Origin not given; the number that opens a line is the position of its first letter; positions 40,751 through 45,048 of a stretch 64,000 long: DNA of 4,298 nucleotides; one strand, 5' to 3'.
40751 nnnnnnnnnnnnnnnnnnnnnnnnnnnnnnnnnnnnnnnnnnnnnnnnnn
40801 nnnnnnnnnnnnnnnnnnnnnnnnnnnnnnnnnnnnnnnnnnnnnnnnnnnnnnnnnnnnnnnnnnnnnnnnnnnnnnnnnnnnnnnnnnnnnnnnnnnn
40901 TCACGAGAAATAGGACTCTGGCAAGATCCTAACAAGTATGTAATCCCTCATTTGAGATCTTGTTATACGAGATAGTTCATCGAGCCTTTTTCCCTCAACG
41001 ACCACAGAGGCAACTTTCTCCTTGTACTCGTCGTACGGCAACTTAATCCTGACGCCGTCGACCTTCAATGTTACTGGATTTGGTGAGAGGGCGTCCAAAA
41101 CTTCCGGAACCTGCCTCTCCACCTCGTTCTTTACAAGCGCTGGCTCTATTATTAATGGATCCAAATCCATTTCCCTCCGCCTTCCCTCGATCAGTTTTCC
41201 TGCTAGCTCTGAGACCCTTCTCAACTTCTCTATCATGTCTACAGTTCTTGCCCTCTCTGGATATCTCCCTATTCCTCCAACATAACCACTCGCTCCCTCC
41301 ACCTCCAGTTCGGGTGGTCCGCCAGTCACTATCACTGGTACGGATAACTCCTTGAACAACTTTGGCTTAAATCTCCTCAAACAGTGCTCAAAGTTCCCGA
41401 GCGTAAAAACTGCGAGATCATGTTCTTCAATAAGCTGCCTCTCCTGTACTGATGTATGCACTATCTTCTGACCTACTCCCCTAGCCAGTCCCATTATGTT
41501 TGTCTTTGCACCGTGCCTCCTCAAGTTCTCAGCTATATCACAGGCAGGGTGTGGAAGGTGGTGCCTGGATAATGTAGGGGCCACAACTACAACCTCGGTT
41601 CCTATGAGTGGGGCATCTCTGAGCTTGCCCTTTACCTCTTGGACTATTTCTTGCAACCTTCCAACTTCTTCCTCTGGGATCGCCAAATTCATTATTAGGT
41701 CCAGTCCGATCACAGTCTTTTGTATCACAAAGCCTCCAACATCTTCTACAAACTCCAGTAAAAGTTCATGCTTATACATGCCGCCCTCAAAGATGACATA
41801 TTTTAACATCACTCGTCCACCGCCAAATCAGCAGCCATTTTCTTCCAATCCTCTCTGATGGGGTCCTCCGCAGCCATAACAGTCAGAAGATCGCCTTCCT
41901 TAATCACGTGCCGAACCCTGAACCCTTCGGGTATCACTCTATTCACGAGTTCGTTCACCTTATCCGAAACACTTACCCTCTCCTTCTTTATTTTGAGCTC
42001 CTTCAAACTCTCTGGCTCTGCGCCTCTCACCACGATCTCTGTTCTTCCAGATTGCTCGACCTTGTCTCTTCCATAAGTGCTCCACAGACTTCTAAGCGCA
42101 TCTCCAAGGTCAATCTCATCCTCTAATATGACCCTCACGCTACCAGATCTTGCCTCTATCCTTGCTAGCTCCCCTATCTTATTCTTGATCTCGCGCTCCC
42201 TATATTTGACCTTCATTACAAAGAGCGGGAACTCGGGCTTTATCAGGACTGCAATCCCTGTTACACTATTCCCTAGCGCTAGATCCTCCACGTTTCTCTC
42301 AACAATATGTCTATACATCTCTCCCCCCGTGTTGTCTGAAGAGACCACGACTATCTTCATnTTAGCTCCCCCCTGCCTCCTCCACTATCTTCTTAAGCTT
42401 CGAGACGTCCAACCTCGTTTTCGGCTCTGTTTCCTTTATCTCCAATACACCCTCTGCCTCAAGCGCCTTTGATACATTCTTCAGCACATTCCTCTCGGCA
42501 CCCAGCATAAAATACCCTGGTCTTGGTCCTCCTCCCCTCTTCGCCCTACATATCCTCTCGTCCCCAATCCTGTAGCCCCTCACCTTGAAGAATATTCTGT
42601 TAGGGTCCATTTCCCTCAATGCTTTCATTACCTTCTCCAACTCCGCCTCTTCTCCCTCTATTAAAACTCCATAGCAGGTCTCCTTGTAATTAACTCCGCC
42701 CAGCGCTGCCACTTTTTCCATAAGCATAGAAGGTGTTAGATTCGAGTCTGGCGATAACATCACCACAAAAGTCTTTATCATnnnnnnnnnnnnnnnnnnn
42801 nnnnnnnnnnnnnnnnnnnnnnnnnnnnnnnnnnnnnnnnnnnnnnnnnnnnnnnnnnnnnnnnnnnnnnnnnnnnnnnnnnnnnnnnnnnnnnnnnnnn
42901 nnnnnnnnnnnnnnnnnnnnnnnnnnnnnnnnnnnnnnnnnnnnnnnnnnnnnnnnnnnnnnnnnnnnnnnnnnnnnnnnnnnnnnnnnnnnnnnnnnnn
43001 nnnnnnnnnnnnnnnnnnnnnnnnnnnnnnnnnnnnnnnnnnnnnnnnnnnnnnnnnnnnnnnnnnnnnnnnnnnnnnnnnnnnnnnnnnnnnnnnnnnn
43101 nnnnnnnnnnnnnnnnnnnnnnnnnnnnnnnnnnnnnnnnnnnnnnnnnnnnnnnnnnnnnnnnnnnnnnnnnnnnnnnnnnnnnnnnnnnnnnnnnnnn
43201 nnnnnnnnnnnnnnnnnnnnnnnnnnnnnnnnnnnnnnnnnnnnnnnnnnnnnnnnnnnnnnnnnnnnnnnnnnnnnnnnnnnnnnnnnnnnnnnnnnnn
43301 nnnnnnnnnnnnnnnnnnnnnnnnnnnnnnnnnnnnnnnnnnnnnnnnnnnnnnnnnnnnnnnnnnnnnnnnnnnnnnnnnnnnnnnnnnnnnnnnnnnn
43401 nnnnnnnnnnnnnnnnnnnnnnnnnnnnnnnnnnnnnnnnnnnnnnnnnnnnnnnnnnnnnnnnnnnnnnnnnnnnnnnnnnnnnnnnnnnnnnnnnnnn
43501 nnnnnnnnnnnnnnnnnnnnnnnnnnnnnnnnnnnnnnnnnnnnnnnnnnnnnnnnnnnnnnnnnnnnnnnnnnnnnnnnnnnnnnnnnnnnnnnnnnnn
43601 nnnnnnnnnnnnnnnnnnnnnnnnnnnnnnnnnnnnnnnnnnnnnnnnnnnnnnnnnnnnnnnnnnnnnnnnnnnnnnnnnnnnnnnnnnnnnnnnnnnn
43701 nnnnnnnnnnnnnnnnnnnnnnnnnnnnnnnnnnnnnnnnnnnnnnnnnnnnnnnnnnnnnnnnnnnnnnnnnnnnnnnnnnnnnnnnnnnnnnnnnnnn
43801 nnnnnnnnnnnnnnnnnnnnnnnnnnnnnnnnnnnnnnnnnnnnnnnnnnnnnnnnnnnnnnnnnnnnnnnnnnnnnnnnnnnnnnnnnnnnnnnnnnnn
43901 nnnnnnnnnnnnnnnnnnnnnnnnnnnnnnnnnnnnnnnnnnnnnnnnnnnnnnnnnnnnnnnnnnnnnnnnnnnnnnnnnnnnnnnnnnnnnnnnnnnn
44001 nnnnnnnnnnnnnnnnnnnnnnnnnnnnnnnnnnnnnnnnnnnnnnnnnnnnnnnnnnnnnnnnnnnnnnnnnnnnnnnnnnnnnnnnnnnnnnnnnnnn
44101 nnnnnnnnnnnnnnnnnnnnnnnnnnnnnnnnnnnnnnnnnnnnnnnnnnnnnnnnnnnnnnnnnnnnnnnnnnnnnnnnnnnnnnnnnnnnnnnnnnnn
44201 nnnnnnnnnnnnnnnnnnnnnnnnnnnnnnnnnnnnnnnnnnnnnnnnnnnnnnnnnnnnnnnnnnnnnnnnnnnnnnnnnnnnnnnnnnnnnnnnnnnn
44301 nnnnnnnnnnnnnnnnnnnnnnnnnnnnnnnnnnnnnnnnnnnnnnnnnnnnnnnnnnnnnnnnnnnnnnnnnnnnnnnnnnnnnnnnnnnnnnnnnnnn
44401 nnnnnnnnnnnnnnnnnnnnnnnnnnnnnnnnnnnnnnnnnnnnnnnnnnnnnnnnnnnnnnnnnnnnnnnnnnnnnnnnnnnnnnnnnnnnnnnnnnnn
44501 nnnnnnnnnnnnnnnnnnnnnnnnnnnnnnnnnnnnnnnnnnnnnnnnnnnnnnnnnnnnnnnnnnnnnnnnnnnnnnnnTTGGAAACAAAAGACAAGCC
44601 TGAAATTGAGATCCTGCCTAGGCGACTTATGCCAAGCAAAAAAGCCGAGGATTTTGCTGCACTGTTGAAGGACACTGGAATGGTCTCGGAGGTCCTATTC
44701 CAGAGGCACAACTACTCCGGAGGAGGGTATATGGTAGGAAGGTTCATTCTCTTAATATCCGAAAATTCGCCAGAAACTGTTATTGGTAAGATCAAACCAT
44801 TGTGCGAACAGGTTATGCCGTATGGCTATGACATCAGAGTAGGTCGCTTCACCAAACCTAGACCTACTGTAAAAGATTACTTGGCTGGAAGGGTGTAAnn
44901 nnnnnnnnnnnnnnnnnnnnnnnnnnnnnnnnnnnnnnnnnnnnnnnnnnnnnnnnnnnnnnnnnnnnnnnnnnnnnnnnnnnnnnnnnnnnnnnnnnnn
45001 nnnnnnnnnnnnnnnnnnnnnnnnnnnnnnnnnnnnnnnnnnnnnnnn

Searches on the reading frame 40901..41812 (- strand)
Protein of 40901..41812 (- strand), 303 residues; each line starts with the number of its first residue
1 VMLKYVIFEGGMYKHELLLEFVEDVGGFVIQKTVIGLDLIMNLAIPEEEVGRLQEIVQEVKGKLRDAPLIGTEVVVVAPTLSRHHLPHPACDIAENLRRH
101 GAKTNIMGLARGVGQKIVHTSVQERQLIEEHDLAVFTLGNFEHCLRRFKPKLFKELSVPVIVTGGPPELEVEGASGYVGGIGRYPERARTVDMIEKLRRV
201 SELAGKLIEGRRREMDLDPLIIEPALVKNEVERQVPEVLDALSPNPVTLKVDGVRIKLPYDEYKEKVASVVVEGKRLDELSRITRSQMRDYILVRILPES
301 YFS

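Call 61: search_protein_families(library=pfam, proteins=[window:40901-41812:-], max_evalue=0.00001)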
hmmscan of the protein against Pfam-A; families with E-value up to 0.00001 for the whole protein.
window:40901-41812:- (303 aa): 1 family
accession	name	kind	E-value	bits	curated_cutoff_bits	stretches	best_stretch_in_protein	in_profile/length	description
PF04609.17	MCR_C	-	3.5e-106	354.7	25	1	4-270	2-271/271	Methyl-coenzyme M reductase operon protein C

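Call 63: search_protein_families(library=ncbifam, proteins=[window:40901-41812:-], max_evalue=1e-8)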
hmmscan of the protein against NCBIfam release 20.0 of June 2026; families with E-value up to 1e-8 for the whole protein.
window:40901-41812:- (303 aa): 1 family
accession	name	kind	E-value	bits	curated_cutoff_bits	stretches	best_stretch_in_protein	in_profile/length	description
TIGR03274.1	methan_mark_7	hypoth_equivalog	1.4e-116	388.8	349.15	1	5-300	3-300/302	methanogenesis marker 7 protein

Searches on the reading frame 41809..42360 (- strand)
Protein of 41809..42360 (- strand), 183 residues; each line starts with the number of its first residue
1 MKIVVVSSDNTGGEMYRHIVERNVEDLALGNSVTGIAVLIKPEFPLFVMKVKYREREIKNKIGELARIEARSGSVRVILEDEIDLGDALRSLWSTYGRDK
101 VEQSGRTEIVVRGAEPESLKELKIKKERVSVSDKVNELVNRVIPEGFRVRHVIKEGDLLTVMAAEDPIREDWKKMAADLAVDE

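Call 61: search_protein_families(library=pfam, proteins=[window:41809-42360:-], max_evalue=0.00001)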
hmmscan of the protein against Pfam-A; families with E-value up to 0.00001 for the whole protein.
window:41809-42360:- (183 aa): 1 family
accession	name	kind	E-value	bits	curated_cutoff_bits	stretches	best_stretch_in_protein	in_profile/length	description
PF09886.14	DUF2113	-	7.2e-43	146.5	27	1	4-177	2-176/183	Uncharacterized protein conserved in archaea (DUF2113)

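Call 63: search_protein_families(library=ncbifam, proteins=[window:41809-42360:-], max_evalue=1e-8)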
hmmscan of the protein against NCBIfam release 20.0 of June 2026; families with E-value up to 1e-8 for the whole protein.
window:41809-42360:- (183 aa): 1 family
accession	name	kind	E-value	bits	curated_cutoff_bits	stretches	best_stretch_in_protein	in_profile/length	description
TIGR03291.1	methan_mark_17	hypoth_equivalog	1.2e-35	122.9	67.1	1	5-179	2-181/185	methanogenesis marker 17 protein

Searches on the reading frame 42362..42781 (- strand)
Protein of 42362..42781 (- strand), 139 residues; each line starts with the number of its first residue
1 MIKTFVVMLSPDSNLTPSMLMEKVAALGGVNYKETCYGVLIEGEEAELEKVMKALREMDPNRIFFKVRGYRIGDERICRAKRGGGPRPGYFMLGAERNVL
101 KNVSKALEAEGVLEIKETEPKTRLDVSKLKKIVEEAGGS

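Call 61: search_protein_families(library=pfam, proteins=[window:42362-42781:-], max_evalue=0.00001)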
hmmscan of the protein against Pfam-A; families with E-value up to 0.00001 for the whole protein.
window:42362-42781:- (139 aa): 1 family
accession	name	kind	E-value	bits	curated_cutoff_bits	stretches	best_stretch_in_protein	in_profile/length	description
PF09875.14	DUF2102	-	1.7e-33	114.9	25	1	6-108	1-103/103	Uncharacterized protein conserved in archaea (DUF2102)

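Call 63: search_protein_families(library=ncbifam, proteins=[window:42362-42781:-], max_evalue=1e-8)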
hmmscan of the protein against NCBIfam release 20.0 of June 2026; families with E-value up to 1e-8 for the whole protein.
window:42362-42781:- (139 aa): 1 family
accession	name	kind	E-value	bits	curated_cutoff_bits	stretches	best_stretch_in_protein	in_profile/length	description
TIGR03272.1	methan_mark_6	hypoth_equivalog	4.8e-40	136.4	125.95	1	8-135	2-130/132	methanogenesis marker 6 protein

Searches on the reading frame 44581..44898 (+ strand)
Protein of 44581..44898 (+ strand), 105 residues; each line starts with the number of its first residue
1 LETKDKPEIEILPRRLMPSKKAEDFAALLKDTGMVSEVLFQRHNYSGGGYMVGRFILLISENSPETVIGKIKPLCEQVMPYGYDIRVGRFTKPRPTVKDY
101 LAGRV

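Call 63: search_protein_families(library=ncbifam, proteins=[window:44581-44898:+], max_evalue=1e-8)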
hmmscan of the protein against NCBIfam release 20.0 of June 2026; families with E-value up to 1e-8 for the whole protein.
window:44581-44898:+ (105 aa): 1 family
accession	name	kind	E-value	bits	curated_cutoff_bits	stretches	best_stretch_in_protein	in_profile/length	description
TIGR03260.1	met_CoM_red_D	equivalog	2.6e-11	43.7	100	1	51-101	72-119/150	methyl-coenzyme M reductase operon protein D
